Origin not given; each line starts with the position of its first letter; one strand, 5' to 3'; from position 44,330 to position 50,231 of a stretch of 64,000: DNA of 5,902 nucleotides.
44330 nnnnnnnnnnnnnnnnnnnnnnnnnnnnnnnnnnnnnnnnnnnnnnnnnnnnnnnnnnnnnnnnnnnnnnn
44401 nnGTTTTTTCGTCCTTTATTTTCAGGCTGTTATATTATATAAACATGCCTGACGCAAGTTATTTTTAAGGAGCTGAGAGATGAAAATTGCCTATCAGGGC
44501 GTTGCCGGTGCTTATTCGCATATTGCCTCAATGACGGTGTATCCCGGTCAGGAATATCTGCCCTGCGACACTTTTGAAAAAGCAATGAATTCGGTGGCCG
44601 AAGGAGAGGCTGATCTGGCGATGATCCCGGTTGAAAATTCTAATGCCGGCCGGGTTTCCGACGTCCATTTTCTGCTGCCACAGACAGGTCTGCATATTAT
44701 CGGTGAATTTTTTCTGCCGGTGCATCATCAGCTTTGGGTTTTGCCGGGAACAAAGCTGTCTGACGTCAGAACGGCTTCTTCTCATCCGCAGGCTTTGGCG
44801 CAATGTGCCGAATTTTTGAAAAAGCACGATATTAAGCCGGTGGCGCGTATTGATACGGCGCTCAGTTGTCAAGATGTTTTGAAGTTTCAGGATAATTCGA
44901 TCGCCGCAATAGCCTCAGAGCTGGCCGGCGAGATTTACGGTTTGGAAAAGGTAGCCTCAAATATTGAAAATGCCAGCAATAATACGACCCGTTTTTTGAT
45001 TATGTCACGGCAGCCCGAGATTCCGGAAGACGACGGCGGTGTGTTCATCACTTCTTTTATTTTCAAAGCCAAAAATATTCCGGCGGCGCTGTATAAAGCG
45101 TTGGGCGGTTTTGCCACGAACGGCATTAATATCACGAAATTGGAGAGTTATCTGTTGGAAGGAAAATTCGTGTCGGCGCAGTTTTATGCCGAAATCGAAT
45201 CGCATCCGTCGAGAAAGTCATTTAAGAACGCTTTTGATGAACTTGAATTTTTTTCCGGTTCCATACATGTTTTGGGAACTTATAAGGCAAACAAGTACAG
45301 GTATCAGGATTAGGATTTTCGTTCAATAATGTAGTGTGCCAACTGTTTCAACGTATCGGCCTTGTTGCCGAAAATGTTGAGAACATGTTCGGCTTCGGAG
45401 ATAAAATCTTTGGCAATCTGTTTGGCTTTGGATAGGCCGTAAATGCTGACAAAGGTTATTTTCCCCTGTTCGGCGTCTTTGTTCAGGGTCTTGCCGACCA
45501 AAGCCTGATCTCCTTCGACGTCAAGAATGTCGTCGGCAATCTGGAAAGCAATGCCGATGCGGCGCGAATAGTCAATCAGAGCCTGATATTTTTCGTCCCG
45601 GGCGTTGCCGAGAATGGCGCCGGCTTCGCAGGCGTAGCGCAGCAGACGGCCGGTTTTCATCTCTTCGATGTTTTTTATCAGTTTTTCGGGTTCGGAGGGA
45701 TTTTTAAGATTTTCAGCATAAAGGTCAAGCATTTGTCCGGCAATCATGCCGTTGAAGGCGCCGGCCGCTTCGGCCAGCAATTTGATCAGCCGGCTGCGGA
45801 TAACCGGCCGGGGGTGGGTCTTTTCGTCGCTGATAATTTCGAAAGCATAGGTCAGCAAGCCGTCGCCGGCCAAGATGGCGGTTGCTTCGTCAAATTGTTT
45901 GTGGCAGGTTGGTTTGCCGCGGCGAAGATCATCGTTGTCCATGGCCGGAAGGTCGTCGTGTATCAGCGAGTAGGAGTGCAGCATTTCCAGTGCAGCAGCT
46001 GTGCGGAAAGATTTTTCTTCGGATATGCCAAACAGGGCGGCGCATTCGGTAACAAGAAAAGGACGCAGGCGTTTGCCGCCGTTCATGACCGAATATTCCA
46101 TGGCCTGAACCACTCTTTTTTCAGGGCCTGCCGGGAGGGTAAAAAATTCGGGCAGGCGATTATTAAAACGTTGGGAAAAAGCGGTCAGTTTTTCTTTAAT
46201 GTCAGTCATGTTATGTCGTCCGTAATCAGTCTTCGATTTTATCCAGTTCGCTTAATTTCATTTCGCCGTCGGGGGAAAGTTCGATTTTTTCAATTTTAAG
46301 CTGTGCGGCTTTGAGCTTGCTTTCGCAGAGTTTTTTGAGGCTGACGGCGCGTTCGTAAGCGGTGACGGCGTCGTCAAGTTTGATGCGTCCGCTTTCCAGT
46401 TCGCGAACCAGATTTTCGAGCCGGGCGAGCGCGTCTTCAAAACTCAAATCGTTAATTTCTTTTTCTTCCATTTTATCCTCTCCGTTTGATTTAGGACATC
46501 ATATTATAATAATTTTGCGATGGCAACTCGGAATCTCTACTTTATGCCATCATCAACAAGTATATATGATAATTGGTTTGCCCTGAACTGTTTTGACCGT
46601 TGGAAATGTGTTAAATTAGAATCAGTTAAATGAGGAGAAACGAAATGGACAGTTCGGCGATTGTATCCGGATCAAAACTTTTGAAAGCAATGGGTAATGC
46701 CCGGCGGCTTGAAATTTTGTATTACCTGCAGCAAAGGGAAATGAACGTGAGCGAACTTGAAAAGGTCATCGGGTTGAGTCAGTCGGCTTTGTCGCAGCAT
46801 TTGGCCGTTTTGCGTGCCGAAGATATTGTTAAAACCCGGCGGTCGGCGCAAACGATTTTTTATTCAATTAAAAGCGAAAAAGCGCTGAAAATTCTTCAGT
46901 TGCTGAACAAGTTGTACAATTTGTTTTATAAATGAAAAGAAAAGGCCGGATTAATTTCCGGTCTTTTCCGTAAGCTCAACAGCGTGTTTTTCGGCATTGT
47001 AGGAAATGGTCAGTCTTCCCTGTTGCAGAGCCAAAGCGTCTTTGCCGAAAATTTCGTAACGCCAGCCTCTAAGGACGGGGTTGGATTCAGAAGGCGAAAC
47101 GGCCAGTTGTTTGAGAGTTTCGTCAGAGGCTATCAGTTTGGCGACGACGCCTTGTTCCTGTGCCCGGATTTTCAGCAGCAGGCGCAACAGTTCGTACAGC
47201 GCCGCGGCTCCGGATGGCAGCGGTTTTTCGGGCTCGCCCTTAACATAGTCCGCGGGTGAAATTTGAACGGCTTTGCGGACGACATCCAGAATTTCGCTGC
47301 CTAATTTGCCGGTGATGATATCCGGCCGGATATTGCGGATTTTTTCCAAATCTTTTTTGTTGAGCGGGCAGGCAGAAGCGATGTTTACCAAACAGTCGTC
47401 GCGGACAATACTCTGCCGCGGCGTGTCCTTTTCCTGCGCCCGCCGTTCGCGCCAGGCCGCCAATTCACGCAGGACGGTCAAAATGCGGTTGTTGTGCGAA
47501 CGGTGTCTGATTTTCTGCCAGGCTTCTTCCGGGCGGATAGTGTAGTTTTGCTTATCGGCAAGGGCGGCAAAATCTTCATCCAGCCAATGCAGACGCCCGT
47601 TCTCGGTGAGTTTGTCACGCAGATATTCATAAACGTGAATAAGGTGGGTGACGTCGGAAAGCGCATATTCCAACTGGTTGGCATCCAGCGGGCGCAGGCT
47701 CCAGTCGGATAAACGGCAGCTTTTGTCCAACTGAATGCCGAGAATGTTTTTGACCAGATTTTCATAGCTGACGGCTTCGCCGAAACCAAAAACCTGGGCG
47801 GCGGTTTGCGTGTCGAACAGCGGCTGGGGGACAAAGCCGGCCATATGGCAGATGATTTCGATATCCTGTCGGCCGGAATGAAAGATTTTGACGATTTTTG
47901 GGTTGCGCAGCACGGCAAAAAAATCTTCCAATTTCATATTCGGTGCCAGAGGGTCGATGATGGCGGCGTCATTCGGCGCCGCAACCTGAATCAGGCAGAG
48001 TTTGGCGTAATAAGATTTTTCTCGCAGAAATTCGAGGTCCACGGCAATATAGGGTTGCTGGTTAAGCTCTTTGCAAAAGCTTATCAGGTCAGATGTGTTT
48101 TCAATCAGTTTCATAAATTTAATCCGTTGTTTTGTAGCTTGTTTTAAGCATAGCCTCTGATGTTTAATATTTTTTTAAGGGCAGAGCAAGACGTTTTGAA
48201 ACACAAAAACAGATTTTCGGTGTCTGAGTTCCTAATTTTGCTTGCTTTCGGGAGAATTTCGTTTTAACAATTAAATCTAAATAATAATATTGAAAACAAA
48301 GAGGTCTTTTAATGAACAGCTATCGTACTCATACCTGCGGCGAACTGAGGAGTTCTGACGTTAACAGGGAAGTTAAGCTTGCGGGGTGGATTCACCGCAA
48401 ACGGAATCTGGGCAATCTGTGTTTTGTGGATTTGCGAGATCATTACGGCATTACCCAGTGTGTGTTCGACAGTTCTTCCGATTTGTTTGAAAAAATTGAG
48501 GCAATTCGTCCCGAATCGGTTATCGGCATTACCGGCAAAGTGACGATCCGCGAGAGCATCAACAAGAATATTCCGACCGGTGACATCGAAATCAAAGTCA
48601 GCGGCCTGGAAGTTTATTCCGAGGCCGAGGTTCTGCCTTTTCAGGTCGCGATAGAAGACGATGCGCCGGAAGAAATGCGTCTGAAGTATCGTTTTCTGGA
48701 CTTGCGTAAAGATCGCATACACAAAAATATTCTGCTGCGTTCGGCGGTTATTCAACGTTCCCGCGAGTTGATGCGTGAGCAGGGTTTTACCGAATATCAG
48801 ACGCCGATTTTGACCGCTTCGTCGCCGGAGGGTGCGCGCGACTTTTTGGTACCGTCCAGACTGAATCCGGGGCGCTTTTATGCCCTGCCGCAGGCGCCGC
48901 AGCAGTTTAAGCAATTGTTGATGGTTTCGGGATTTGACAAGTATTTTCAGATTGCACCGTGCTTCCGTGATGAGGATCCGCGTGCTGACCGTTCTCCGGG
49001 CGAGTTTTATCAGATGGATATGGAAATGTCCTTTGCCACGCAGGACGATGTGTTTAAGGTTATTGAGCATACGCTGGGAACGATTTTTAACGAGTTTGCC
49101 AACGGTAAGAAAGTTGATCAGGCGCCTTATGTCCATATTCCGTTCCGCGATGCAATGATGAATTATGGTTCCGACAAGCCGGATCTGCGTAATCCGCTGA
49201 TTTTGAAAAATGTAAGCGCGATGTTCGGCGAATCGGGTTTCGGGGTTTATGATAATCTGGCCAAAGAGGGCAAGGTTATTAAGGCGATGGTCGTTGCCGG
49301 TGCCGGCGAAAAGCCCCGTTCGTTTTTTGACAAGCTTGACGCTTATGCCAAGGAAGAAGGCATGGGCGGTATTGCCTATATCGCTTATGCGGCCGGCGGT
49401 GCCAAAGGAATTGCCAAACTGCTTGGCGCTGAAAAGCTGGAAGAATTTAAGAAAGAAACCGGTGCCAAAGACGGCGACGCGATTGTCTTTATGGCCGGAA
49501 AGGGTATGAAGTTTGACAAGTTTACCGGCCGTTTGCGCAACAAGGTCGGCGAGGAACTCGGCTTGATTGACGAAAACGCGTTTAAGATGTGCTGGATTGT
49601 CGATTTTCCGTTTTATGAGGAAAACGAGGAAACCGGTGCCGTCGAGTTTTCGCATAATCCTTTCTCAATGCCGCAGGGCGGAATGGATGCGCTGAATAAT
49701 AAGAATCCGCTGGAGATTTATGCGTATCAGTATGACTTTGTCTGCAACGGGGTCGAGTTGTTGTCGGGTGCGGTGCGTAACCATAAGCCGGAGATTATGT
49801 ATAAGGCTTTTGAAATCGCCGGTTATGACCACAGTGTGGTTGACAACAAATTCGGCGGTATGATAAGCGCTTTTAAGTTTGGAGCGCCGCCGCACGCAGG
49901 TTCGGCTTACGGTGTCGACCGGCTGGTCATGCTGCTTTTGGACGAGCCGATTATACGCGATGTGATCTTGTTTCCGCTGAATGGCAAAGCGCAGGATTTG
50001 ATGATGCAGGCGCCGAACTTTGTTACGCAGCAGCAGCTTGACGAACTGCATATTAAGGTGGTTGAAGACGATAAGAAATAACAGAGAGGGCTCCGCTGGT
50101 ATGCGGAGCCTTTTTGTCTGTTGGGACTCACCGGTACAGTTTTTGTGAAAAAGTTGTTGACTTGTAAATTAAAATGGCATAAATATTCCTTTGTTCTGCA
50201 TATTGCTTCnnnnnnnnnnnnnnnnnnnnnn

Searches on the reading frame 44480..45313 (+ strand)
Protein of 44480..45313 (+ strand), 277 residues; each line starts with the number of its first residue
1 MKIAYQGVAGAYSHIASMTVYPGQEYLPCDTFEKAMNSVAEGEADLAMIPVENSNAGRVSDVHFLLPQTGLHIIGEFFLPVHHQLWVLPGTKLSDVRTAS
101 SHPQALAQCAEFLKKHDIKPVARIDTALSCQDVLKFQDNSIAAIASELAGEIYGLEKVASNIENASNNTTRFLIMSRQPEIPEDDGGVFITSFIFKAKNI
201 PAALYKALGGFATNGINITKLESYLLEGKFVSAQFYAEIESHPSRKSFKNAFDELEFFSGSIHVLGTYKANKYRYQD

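Call 100: search_protein_families(library=pfam, proteins=[window:44480-45313:+], max_evalue=0.00001)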
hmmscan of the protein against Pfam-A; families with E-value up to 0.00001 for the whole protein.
window:44480-45313:+ (277 aa): 1 family
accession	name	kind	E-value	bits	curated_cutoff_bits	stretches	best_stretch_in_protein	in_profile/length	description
PF00800.23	PDT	-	1.2e-55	188.6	25.2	1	3-179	1-180/181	Prephenate dehydratase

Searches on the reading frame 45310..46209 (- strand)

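Call 100: search_protein_families(library=pfam, proteins=[window:45310-46209:-], max_evalue=0.00001)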
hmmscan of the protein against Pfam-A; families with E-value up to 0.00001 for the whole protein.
window:45310-46209:- (299 aa): 1 family
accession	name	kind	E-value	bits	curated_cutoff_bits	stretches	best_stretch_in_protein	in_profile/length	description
PF00348.22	polyprenyl_synt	-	1.8e-59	201.4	27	1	31-270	2-230/251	Polyprenyl synthetase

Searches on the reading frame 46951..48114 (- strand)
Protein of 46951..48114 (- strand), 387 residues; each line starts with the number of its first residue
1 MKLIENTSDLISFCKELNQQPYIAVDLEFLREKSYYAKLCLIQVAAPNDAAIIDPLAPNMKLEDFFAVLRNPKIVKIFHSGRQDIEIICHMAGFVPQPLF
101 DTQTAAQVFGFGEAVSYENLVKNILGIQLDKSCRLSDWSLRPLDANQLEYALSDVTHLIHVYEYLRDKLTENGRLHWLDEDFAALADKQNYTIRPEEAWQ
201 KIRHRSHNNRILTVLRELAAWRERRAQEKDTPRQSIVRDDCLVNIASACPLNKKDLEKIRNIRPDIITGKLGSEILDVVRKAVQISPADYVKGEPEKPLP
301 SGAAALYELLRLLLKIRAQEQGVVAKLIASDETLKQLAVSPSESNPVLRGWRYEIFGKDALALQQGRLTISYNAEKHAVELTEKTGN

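Call 100: search_protein_families(library=pfam, proteins=[window:46951-48114:-], max_evalue=0.00001)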
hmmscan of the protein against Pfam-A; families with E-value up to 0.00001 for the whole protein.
window:46951-48114:- (387 aa): 2 families
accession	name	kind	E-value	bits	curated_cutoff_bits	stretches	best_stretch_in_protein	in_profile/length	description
PF01612.26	DNA_pol_A_exo1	-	9.4e-38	130.2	23.6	1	3-169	3-172/173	3'-5' exonuclease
PF00570.28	HRDC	-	3.7e-18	65.7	23.8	1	213-279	3-68/68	HRDC domain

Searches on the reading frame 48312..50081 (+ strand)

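Call 100: search_protein_families(library=pfam, proteins=[window:48312-50081:+], max_evalue=0.00001)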
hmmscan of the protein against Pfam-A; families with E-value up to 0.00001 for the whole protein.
window:48312-50081:+ (589 aa): 3 families
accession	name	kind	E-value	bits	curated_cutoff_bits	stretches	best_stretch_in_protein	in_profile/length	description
PF00152.25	tRNA-synt_2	-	5.8e-106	354.5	25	1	120-557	2-307/308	tRNA synthetases class II (D, K and N)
PF01336.31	tRNA_anti-codon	-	1.2e-17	64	27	1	21-101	1-74/75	OB-fold nucleic acid binding domain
PF02938.19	GAD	-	9e-13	48.7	23.4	1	316-398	4-88/95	GAD domain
